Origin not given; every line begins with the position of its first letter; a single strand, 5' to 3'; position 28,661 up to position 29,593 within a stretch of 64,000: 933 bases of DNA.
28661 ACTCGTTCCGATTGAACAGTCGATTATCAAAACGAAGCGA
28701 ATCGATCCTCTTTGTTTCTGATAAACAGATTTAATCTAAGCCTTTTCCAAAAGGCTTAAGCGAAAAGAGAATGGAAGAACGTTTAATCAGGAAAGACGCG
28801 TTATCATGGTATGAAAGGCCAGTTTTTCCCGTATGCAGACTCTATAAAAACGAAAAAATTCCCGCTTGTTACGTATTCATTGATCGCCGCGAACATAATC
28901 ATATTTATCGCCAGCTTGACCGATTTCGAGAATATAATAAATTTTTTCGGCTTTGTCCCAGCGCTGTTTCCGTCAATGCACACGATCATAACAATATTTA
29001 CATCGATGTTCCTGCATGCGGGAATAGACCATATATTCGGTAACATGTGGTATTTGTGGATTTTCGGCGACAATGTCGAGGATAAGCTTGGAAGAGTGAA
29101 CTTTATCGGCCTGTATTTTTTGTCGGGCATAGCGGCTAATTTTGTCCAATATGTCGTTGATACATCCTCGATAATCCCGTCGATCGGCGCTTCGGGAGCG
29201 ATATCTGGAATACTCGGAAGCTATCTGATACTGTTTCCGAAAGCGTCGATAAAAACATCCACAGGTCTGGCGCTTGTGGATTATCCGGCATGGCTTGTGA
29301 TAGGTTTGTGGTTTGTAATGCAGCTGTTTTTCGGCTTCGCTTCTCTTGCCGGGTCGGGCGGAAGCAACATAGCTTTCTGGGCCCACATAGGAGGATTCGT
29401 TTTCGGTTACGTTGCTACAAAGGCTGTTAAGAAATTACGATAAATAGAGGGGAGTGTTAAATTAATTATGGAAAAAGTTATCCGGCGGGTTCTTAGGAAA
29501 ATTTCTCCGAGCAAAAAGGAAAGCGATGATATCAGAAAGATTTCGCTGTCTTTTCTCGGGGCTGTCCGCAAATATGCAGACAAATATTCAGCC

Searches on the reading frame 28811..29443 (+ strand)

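Call 15: search_protein_families(library=pfam, proteins=[window:28811-29443:+], max_evalue=0.1)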
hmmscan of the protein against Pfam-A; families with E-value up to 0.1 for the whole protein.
window:28811-29443:+ (210 aa): 1 family
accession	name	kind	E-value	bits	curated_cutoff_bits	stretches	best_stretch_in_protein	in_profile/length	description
PF01694.28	Rhomboid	-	6.2e-36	124.2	22.6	1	59-203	4-137/143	Rhomboid domain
